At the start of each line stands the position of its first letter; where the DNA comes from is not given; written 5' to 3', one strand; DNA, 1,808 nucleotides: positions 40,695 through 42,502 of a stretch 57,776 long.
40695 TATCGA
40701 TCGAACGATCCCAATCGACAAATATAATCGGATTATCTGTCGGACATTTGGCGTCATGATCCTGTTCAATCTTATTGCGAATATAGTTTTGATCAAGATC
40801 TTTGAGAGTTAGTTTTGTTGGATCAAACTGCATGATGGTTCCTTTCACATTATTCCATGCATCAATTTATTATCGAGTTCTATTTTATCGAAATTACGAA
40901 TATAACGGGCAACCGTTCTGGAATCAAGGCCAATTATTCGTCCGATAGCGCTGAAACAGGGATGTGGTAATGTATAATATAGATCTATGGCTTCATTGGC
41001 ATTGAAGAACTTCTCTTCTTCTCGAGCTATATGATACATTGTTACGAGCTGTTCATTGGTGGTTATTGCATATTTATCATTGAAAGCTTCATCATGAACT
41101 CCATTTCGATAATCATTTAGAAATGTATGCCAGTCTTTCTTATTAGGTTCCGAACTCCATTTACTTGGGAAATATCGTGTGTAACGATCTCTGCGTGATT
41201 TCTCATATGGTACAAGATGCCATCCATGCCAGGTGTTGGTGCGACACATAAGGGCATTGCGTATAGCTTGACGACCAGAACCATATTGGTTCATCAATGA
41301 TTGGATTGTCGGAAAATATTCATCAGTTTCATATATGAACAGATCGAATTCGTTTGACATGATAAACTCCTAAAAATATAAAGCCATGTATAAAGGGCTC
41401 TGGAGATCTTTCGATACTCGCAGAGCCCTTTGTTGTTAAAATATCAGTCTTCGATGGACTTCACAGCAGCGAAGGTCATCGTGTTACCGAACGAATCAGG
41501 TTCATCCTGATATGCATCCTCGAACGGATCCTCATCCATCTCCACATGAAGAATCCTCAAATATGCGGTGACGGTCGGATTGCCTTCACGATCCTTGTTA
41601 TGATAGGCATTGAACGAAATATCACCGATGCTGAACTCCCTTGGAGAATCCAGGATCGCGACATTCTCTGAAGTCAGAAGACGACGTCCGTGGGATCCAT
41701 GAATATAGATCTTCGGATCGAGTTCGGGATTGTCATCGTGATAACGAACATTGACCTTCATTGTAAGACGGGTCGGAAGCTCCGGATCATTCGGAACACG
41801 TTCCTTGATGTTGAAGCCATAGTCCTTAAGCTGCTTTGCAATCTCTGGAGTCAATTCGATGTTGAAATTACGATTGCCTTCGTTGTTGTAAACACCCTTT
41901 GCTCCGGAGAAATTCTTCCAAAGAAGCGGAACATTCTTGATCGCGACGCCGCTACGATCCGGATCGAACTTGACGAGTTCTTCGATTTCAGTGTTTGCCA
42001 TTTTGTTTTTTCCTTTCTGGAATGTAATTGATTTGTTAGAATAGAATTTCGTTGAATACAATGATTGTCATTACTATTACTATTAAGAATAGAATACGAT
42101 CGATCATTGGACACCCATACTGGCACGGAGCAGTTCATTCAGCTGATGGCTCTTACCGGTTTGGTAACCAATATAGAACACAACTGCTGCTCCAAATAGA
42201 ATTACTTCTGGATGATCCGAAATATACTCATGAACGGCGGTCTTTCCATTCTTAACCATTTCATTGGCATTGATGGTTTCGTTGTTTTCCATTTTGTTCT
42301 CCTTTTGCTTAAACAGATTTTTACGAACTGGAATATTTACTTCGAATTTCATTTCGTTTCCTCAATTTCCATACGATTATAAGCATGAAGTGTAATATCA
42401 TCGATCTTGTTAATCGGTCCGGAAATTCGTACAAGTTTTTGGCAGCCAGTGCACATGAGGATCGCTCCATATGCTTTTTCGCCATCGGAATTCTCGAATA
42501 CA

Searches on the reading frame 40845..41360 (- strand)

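Call 14: search_protein_families(library=pfam, proteins=[window:40845-41360:-], max_evalue=0.05)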
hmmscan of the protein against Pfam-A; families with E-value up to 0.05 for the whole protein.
window:40845-41360:- (171 aa): 2 families
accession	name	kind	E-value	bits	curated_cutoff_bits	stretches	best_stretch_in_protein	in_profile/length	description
PF00392.27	GntR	-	0.035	14.2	27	0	10-37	18-45/64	Bacterial regulatory proteins, gntR family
PF13730.12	HTH_36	-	0.047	13.9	25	0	133-156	25-48/55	Helix-turn-helix domain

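Call 15: search_protein_families(library=phrogs, proteins=[window:40845-41360:-], max_evalue=0.01)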
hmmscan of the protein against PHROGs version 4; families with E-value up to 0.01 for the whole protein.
window:40845-41360:- (171 aa): 0 families

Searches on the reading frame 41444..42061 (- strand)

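Call 14: search_protein_families(library=pfam, proteins=[window:41444-42061:-], max_evalue=0.05)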
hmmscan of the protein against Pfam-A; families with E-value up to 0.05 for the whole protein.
window:41444-42061:- (205 aa): 1 family
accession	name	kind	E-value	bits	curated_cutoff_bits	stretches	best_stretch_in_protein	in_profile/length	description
PF24083.1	Phage_ssDNA_bind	-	6.9e-24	84.7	27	1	37-190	10-162/193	Putative phage ssDNA-binding domain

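Call 15: search_protein_families(library=phrogs, proteins=[window:41444-42061:-], max_evalue=0.01)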
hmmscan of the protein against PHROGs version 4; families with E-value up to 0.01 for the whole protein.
window:41444-42061:- (205 aa): 2 families
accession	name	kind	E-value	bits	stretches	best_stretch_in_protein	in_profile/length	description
phrog_4787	-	DNA, RNA and nucleotide metabolism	3.8e-28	99.1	1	36-189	8-156/163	single strand annealing protein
phrog_16939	-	unknown function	1.2e-19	71.6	1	23-186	124-282/330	-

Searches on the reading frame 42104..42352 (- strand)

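Call 14: search_protein_families(library=pfam, proteins=[window:42104-42352:-], max_evalue=0.05)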
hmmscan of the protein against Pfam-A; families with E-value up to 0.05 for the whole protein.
window:42104-42352:- (82 aa): 1 family
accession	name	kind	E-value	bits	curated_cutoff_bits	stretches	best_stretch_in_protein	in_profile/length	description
PF21988.2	G7C_GBD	-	0.0015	18.8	27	1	4-43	74-112/152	Podovirus tailspike protein Galactose-binding domain-like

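Call 15: search_protein_families(library=phrogs, proteins=[window:42104-42352:-], max_evalue=0.01)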
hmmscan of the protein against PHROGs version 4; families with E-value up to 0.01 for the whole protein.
window:42104-42352:- (82 aa): 0 families
